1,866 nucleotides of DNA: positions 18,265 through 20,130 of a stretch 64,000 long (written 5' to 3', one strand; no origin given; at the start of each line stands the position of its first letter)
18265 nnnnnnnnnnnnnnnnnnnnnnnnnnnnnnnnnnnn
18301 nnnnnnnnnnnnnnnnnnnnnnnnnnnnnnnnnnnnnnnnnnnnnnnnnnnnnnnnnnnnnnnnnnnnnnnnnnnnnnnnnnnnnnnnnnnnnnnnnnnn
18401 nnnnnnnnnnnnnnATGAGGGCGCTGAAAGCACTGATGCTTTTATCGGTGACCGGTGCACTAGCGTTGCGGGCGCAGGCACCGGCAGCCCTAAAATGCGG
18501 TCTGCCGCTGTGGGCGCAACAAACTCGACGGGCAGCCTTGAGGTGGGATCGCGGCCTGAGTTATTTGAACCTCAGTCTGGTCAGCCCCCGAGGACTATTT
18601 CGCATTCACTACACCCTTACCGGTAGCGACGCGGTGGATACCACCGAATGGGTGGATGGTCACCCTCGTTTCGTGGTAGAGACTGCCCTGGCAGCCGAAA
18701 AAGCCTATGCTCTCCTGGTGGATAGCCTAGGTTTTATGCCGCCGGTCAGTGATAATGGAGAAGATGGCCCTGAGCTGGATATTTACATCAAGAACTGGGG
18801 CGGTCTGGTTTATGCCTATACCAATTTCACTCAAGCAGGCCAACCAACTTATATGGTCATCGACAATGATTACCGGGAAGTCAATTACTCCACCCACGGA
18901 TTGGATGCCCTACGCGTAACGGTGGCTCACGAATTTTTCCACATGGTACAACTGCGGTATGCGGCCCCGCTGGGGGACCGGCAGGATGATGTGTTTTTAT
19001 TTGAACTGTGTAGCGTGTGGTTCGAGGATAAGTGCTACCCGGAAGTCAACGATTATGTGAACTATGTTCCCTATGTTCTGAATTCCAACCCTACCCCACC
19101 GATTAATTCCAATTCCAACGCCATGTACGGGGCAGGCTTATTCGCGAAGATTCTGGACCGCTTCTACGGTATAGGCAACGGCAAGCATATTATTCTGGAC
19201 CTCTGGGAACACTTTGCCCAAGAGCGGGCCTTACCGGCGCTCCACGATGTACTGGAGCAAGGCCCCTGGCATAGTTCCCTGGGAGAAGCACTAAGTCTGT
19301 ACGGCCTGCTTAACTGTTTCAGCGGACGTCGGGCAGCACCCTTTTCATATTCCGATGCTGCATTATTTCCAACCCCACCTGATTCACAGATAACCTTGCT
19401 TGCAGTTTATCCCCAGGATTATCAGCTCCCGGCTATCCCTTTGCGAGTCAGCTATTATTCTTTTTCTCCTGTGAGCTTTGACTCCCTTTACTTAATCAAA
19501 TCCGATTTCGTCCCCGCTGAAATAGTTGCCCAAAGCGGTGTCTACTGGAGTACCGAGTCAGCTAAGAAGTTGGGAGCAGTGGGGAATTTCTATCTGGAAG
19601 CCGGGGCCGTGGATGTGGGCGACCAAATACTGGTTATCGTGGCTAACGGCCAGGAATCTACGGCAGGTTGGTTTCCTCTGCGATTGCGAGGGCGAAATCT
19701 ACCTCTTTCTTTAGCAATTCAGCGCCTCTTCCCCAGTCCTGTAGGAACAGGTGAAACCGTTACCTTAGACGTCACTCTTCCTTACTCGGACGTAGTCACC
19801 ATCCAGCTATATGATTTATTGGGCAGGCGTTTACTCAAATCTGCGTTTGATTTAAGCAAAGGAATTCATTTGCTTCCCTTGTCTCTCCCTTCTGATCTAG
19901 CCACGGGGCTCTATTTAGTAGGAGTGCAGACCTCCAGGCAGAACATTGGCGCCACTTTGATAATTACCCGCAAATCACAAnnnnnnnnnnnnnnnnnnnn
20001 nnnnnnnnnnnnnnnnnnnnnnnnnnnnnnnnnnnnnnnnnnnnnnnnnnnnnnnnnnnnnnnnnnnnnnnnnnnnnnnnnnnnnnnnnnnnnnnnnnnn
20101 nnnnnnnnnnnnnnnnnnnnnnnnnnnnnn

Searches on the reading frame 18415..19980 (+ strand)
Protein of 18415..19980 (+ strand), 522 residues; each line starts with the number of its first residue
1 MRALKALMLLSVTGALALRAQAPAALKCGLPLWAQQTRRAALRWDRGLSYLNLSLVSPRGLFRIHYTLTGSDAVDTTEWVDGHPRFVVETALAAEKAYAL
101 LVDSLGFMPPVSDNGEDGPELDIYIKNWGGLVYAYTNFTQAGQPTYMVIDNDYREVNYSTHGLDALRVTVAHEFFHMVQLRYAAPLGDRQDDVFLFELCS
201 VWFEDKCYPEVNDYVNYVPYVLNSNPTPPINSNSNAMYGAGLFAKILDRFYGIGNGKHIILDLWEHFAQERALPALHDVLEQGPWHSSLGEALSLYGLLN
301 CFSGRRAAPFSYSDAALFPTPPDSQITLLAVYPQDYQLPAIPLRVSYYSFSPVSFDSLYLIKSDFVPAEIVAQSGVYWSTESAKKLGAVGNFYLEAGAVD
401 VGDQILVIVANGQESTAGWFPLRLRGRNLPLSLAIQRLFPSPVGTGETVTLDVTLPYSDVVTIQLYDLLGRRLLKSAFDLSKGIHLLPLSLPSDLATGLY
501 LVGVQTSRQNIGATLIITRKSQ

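Call 25: search_protein_families(library=ncbifam, proteins=[window:18415-19980:+], max_evalue=0.01)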
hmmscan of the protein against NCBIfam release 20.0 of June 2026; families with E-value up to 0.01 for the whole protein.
window:18415-19980:+ (522 aa): 2 families
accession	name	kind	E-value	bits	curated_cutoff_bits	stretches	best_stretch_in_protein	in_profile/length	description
NF045524.1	MXAN_6640_HExxH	subfamily_domain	2.5e-44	152.1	140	1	64-323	1-260/290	MXAN_6640 family putative metalloprotease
TIGR04183.1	Por_Secre_tail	domain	4.9e-07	29.6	23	1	438-512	1-66/72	T9SS type A sorting domain-containing protein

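Call 26: search_protein_families(library=pfam, proteins=[window:18415-19980:+], max_evalue=0.01)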
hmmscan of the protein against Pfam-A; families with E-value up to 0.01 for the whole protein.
window:18415-19980:+ (522 aa): 2 families
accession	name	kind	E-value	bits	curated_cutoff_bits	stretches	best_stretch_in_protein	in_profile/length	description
PF19527.4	DUF6055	-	2e-05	24.2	27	1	92-271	67-232/417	Family of unknown function (DUF6055)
PF18962.6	Por_Secre_tail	-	0.0048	17.6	27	0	438-517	1-75/75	Secretion system C-terminal sorting domain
